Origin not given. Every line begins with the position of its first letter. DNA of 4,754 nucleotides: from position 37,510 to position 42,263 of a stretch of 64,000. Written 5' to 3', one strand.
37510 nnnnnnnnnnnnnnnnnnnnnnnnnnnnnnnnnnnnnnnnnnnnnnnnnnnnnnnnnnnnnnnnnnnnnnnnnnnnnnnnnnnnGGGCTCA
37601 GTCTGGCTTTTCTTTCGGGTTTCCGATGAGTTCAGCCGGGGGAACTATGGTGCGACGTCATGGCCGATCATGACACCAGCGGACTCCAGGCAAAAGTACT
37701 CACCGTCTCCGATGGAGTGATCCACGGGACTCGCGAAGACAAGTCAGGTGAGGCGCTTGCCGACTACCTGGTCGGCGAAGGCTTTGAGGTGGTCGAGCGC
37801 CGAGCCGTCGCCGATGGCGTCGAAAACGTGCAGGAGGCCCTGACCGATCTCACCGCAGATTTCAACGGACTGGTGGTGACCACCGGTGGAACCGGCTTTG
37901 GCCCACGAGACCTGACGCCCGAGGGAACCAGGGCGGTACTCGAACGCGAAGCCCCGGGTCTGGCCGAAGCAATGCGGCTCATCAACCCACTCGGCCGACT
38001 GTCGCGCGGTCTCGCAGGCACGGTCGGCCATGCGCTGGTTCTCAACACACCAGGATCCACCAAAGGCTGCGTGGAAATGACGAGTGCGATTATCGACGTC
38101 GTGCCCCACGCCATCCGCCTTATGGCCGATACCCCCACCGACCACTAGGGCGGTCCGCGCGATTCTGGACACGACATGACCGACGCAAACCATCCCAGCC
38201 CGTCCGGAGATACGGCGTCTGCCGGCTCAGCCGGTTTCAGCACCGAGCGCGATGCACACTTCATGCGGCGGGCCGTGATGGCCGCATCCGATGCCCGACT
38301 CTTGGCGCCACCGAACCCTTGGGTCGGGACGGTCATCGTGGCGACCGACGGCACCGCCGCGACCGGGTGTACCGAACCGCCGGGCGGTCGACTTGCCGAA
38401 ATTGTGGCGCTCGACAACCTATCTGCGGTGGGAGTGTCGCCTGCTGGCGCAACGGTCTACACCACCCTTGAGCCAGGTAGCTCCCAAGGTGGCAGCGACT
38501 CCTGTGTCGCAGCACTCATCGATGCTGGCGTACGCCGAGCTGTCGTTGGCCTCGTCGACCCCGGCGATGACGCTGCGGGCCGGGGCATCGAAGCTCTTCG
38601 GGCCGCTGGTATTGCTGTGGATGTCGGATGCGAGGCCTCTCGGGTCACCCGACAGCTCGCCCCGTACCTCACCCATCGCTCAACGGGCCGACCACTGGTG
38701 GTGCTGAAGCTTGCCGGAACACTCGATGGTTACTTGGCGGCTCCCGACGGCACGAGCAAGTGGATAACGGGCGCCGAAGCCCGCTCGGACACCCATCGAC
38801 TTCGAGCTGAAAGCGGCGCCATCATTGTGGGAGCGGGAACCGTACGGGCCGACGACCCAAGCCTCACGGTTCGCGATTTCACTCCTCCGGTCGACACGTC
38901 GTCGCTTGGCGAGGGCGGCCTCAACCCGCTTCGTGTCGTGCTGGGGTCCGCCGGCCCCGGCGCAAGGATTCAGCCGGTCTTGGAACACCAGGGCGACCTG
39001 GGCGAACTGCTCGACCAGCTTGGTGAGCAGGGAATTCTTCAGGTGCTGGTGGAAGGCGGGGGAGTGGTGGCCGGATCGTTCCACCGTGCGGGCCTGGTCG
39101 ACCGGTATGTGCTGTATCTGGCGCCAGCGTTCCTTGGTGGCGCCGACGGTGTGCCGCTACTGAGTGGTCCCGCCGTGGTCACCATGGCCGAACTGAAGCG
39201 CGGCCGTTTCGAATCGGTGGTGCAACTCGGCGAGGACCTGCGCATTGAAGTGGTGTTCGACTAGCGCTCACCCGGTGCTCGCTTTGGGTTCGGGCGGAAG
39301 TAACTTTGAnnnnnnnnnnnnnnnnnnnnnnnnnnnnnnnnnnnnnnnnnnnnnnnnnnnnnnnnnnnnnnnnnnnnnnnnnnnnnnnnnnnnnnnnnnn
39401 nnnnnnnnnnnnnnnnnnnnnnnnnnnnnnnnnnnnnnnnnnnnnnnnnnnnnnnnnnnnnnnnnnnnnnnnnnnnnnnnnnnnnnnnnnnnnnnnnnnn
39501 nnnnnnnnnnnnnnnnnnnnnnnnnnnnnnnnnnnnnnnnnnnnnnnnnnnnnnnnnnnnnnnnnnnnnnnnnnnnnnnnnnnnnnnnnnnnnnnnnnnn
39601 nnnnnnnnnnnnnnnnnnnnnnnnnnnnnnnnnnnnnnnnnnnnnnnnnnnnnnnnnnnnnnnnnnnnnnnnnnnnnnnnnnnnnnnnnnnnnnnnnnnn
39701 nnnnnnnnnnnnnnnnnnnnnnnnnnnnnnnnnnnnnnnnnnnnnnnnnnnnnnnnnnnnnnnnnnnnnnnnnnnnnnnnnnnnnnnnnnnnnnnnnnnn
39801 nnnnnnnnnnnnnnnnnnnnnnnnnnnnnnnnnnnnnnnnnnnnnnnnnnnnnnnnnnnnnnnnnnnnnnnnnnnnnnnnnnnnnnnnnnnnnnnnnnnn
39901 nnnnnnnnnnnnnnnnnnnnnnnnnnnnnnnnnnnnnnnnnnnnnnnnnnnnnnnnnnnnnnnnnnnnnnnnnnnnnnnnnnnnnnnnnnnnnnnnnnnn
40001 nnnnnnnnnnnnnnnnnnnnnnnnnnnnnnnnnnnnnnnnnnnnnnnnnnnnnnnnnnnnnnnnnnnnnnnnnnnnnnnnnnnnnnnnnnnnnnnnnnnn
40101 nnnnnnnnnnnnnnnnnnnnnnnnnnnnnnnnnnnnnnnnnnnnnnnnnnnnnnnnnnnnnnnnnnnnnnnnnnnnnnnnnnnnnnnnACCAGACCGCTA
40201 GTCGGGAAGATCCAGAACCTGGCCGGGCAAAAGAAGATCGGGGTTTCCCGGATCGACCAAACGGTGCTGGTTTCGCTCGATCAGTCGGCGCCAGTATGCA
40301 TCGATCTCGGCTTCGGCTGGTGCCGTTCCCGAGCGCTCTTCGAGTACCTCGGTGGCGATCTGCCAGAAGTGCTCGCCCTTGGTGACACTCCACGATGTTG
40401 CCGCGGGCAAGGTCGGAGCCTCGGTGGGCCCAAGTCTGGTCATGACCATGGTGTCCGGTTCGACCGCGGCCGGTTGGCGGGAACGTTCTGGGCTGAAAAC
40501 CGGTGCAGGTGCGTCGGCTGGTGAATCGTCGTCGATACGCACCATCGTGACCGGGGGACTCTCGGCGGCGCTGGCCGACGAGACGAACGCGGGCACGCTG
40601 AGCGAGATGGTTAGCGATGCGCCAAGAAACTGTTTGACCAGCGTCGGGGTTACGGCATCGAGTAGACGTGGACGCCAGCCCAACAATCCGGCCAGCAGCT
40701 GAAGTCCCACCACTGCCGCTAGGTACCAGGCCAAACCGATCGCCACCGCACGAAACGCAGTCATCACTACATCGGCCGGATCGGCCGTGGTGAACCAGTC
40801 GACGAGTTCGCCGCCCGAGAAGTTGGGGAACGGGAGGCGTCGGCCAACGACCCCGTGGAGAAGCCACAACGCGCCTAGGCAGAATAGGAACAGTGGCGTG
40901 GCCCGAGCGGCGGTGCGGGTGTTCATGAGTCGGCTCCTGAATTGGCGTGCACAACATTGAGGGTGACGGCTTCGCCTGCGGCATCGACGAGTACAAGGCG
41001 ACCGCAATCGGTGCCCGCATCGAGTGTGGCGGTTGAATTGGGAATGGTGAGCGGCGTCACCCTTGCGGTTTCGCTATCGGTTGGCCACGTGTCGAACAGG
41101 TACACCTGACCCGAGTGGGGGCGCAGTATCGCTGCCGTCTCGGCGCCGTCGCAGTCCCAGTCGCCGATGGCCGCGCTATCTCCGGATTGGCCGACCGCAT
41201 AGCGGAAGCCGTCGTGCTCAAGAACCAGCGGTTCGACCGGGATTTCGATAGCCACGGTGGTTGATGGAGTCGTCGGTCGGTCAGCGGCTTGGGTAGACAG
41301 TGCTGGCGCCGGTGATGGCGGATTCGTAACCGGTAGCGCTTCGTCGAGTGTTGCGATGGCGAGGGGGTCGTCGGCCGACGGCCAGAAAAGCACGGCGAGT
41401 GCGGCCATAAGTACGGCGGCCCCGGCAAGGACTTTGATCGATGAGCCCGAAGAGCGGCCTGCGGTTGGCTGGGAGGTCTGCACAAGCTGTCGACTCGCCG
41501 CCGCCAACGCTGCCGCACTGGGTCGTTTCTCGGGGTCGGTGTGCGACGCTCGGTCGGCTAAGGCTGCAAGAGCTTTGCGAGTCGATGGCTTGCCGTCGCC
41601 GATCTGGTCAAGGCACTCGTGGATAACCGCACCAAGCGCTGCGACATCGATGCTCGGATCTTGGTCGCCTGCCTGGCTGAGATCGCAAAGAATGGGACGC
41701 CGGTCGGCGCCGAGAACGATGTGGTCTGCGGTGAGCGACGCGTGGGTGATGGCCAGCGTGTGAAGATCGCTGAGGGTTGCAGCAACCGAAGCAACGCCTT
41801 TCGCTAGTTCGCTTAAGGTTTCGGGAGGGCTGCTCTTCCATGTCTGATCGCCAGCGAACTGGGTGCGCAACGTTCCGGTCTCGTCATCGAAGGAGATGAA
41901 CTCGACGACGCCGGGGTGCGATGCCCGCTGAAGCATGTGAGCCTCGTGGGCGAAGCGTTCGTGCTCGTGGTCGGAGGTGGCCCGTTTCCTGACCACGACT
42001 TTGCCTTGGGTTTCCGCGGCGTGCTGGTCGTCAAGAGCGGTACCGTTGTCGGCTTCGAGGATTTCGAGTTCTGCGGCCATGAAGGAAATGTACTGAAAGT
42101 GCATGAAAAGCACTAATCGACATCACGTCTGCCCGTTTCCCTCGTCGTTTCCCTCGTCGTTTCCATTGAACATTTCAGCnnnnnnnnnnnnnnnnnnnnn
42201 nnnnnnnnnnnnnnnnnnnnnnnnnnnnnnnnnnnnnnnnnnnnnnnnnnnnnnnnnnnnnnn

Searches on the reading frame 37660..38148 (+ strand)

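Call 18: search_protein_families(library=pfam, proteins=[window:37660-38148:+], max_evalue=0.01)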
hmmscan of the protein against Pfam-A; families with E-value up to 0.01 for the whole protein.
window:37660-38148:+ (162 aa): 1 family
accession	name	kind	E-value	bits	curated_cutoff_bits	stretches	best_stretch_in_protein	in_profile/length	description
PF00994.29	MoCF_biosynth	-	1.9e-26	92.9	26.6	1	13-148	2-142/144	Probable molybdopterin binding domain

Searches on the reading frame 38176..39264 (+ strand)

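Call 18: search_protein_families(library=pfam, proteins=[window:38176-39264:+], max_evalue=0.01)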
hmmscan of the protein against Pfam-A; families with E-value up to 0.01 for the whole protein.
window:38176-39264:+ (362 aa): 3 families
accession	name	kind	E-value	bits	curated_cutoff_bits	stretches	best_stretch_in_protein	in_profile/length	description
PF01872.23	RibD_C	-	1.9e-41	142.5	24.1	1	173-355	1-195/197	RibD C-terminal domain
PF00383.29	dCMP_cyt_deam_1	-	3.6e-11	43.3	25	1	24-125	2-101/102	Cytidine and deoxycytidylate deaminase zinc-binding region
PF18785.7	Inv-AAD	-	0.0051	17.1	26.5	1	83-149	45-115/129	Invertebrate-AID/APOBEC-deaminase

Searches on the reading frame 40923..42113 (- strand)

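Call 18: search_protein_families(library=pfam, proteins=[window:40923-42113:-], max_evalue=0.01)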
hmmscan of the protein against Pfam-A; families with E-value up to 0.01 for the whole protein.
window:40923-42113:- (396 aa): 2 families
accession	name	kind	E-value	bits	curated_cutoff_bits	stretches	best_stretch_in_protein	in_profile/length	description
PF07714.23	PK_Tyr_Ser-Thr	-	0.00087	19.1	23.1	0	32-145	24-146/258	Protein tyrosine and serine/threonine kinase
PF00069.31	Pkinase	-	0.0028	17.5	31.7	0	41-146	32-143/263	Protein kinase domain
